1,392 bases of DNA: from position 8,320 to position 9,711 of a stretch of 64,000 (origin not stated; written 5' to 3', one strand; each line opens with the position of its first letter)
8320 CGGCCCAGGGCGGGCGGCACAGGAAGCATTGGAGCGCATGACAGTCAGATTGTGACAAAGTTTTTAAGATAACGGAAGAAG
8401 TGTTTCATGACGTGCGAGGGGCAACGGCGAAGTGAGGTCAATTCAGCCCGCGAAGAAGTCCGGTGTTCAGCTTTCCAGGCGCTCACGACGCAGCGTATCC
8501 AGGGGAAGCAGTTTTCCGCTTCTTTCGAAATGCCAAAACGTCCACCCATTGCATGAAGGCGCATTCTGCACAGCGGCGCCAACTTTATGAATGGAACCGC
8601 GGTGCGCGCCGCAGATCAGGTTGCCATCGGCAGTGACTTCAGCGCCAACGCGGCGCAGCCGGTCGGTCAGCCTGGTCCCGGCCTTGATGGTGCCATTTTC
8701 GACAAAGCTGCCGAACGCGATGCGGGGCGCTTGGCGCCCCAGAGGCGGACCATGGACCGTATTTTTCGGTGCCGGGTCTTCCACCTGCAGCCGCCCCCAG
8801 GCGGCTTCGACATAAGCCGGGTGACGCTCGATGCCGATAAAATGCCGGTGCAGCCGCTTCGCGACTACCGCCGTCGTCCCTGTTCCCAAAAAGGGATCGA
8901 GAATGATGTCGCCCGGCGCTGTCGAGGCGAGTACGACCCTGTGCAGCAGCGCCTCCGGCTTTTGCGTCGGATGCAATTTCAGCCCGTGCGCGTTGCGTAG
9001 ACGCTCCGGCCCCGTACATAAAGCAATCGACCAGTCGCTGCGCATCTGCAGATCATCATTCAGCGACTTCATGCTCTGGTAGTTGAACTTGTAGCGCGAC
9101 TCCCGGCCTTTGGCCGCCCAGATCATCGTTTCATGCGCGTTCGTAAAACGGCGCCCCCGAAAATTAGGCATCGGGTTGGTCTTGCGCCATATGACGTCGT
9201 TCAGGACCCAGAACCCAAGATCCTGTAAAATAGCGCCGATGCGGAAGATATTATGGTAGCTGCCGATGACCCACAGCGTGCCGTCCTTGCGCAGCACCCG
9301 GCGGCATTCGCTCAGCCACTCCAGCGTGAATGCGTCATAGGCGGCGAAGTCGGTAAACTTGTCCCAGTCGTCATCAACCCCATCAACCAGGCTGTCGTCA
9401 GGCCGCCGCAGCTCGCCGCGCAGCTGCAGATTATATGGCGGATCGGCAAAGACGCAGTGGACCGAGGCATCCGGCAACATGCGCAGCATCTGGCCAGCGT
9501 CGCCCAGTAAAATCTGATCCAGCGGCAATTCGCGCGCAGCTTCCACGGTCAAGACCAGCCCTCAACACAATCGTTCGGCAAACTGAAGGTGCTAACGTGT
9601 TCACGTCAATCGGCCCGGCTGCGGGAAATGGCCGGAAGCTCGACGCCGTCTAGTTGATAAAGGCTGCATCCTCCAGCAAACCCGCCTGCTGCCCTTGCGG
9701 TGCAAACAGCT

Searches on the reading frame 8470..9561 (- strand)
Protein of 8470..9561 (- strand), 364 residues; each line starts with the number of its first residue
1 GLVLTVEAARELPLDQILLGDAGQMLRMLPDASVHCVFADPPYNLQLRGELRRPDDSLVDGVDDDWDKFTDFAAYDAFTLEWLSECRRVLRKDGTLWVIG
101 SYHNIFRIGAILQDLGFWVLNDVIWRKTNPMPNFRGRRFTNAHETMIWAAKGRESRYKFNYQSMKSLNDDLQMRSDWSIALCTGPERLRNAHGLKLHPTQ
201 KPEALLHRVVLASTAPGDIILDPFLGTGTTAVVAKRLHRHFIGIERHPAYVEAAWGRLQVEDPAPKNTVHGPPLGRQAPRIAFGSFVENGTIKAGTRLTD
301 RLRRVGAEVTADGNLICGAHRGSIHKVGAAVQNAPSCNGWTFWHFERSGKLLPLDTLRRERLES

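Call 30: search_protein_families(library=ncbifam, proteins=[window:8470-9561:-])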
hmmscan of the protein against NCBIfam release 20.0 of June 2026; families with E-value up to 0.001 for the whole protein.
window:8470-9561:- (364 aa): 3 families
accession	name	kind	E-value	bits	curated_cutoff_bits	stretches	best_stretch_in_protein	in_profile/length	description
NF050803.1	DnaMtaseCcrMCaul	equivalog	2.9e-178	592.1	830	1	13-360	2-349/350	adenine-specific DNA-methyltransferase CcrM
NF008572.0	PRK11524.1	equivalog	2.1e-35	122.3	292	2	196-262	194-260/294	adenine-specific DNA-methyltransferase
NF010253.0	PRK13699.1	subfamily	2e-18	66.9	244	2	193-260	140-207/226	DNA methyltransferase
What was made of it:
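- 8470..9561 (-): CcrM-type N6-adenine DNA methyltransferase homologue. The interval is an open frame; the exact start was not determined. NF050803, E 2.9e-178, positions 2-349 of 350, 592 bits against an 830-bit cut-off (call 30).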
